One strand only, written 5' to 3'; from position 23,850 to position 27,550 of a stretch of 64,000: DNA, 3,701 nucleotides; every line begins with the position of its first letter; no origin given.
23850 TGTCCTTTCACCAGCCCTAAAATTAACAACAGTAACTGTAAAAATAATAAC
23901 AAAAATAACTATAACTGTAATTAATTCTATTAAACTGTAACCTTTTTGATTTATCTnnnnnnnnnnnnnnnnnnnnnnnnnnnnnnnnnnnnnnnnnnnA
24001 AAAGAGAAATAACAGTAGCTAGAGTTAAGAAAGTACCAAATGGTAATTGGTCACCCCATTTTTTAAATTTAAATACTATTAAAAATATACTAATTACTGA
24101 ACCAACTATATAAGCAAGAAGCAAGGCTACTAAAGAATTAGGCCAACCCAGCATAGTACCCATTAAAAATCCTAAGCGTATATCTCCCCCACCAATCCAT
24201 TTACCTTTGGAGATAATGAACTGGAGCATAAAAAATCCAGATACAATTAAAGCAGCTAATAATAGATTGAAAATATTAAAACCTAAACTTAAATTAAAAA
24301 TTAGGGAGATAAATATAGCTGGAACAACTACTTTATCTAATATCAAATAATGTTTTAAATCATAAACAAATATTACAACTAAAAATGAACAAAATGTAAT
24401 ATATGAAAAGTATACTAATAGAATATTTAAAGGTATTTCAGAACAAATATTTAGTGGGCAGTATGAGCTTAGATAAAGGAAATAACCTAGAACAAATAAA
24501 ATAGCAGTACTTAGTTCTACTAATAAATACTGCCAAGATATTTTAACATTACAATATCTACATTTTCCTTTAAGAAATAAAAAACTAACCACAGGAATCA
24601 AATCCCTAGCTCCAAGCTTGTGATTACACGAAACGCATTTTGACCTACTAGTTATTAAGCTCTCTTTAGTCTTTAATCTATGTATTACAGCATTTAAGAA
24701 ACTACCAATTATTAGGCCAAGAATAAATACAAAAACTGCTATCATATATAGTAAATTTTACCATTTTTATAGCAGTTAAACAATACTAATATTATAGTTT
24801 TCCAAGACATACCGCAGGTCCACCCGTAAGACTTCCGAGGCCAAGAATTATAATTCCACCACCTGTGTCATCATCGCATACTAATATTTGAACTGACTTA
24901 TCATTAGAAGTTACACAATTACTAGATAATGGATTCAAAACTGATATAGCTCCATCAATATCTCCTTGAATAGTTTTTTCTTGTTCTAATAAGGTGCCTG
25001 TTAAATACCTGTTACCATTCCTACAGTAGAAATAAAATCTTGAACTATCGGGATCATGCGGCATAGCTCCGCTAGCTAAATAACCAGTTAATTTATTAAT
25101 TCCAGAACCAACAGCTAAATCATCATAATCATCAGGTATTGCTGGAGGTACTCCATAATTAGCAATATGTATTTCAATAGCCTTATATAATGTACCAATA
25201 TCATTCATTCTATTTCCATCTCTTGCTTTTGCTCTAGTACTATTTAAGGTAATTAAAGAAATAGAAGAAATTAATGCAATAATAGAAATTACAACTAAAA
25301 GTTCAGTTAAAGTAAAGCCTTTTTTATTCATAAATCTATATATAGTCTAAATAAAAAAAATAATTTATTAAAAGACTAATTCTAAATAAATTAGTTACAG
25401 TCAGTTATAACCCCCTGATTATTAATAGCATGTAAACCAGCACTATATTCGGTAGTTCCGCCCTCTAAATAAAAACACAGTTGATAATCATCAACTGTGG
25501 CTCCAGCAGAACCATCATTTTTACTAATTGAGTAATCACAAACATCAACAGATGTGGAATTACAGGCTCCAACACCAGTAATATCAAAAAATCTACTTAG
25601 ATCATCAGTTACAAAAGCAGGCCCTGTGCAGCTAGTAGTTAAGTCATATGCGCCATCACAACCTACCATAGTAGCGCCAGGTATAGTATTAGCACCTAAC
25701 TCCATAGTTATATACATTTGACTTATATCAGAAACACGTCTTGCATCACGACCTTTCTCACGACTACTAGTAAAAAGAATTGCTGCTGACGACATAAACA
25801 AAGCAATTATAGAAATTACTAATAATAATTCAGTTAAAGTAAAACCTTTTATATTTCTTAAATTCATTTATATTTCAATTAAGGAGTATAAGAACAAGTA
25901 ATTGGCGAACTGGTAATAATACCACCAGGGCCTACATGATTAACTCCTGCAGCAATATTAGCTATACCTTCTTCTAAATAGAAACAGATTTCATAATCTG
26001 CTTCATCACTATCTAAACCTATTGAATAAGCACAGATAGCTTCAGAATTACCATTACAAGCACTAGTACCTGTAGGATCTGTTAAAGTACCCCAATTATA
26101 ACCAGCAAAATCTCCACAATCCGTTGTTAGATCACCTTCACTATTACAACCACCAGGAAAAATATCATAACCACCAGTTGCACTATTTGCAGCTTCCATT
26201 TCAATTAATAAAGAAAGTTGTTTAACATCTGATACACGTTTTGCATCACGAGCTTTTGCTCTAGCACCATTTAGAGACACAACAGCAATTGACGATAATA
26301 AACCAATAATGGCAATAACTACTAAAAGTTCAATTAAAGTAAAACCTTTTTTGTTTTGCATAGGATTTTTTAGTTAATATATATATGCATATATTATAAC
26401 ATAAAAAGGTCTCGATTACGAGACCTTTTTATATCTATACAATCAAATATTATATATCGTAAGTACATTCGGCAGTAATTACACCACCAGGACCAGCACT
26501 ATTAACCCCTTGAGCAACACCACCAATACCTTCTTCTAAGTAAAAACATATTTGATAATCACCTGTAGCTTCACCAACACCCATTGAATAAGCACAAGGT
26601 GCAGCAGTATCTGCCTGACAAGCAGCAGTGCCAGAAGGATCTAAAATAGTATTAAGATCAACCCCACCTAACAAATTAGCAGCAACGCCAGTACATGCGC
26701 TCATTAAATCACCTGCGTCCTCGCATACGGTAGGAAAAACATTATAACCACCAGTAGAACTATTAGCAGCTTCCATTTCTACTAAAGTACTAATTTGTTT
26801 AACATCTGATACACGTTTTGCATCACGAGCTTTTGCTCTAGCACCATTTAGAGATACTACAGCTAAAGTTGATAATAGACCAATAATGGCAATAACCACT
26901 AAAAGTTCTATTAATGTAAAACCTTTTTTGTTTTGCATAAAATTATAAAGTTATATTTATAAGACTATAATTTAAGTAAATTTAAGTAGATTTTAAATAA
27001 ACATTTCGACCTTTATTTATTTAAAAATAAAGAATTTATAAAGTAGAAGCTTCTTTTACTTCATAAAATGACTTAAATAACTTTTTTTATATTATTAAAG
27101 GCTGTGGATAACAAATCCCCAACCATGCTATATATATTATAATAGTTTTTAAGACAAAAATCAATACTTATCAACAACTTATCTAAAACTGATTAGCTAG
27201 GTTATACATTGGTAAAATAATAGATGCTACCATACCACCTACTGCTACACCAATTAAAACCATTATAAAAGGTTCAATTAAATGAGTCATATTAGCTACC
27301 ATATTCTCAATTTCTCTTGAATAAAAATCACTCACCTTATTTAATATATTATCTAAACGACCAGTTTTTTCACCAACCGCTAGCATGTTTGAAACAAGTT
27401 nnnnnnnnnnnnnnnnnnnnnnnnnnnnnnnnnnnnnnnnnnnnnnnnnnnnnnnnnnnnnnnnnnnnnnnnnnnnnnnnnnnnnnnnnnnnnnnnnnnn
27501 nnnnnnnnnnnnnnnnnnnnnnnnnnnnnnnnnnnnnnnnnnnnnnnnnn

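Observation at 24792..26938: Four tandem Cys-rich pilin paralogs; paralogs 1 and 2 share near-identical 5' ends but divergent 3' ends, with an internal terminator-promoter pair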

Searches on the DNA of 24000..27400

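Call 40: search_rna_families(source=window, start=24000, end=27400, threshold=evalue, max_evalue=1)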
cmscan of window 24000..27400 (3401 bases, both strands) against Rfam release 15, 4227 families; matches with E-value up to 1: 4.
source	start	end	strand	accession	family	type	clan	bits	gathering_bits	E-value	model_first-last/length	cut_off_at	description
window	26381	26445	+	RF04217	mir-297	Gene; miRNA;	-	23.9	90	0.51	1-71/71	no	mir-297 microRNA precursor family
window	25938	26000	+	RF01414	Dicty_Class_I_RNA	Gene;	-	23.5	41.5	0.33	1-56/56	no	Class I RNA from Dictyostelium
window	27243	27313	+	RF04353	Plastid-psbN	Cis-reg;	-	23.1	50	0.77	1-61/61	no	Plastid-psbN 5UTR RNA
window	25930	26008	-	RF00114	S15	Cis-reg; leader;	CL00121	17.8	39.5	0.63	1-117/117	no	Ribosomal S15 leader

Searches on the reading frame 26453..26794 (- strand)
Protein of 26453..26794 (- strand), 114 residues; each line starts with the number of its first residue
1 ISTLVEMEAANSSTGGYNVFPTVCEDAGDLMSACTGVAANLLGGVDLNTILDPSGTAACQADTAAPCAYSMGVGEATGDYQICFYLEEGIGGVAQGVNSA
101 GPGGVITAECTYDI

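Call 33: find_related_loci(query=A4, collection=genome_contigs, flank=4000)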
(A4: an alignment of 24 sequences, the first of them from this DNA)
Query A4 (114 aa) in genome_contigs; peptide patterns used: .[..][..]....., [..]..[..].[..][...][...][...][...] (x = any residue, [..] = any of these).
150 stretches matched a pattern; 19 encode a relative of the query (tblastn E <= 1e-3); 19 distinct loci.
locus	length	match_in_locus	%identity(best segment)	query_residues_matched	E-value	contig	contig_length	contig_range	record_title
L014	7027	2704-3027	65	1-114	1e-46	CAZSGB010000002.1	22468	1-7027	MAG TPA_asm: uncultured Gammaproteobacteria bacterium isolate SRP118108_co4_507 genome assembly, contig: NODE_1627_lengt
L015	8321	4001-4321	56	1-114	3e-33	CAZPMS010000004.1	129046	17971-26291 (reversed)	MAG TPA_asm: uncultured Gammaproteobacteria bacterium isolate SRP200020_co3_238 genome assembly, contig: NODE_117_length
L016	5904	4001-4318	51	1-111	4e-32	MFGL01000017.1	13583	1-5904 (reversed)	MAG: Candidatus Falkowbacteria bacterium RIFOXYC2_FULL_47_12 rifoxyc2_full_scaffold_2717, whole genome shotgun sequence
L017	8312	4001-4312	49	1-108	3e-29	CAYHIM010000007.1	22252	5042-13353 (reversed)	MAG TPA_asm: uncultured Gammaproteobacteria bacterium isolate ERP119705_co14_116 genome assembly, contig: NODE_2142_leng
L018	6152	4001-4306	52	1-107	8e-27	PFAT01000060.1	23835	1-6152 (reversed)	MAG: Candidatus Falkowbacteria bacterium CG10_big_fil_rev_8_21_14_0_10_44_15 CG10_8_21_14_0.10_scaffold_2497_c, whole ge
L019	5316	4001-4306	52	1-107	8e-27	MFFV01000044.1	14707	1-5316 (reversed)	MAG: Candidatus Falkowbacteria bacterium RIFCSPLOWO2_02_FULL_45_15 rifcsplowo2_02_scaffold_7031, whole genome shotgun se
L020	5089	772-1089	44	1-111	1e-25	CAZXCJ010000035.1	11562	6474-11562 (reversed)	MAG TPA_asm: uncultured Gammaproteobacteria bacterium isolate binchicken_co243_180 genome assembly, contig: NODE_4970_le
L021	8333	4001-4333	47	1-110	7e-25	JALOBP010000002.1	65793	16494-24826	MAG: Methanoregula sp. isolate SO_2017_LW3 bin 26 NODE_865_length_65793_cov_1.382222_LW162_2017, whole genome shotgun se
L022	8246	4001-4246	37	28-108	3e-13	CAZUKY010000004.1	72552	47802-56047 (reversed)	MAG TPA_asm: uncultured Gammaproteobacteria bacterium isolate SRP093185_co1_86 genome assembly, contig: NODE_130_length_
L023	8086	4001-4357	32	1-110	1e-10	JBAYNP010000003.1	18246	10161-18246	MAG: Patescibacteria group bacterium isolate SO_2016_LW1_68 scaffold02982_LW64-88_2016, whole genome shotgun sequence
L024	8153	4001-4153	47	65-110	3e-10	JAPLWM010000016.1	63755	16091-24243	MAG: Candidatus Komeilibacteria bacterium isolate LacPavin_0419_WC90_MAG_43_13 LacPavin_0419_WC90_scaffold_137245, whole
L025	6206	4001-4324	31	1-106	1e-9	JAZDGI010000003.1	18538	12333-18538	MAG: bacterium isolate MEGAHIT-group-0.246 k141_1110260, whole genome shotgun sequence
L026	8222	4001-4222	43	45-110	2e-9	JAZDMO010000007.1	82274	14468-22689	MAG: Patescibacteria group bacterium isolate MEGAHIT-group-0.66 k141_12927541, whole genome shotgun sequence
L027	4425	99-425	35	1-99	3e-9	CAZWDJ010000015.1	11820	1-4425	MAG TPA_asm: uncultured Candidatus Saccharibacteria bacterium isolate binchicken_co38_1375 genome assembly, contig: NODE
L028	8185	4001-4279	33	24-110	8e-9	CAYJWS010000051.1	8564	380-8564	MAG TPA_asm: uncultured Gammaproteobacteria bacterium isolate ERP125453_co1_494 genome assembly, contig: NODE_10069_leng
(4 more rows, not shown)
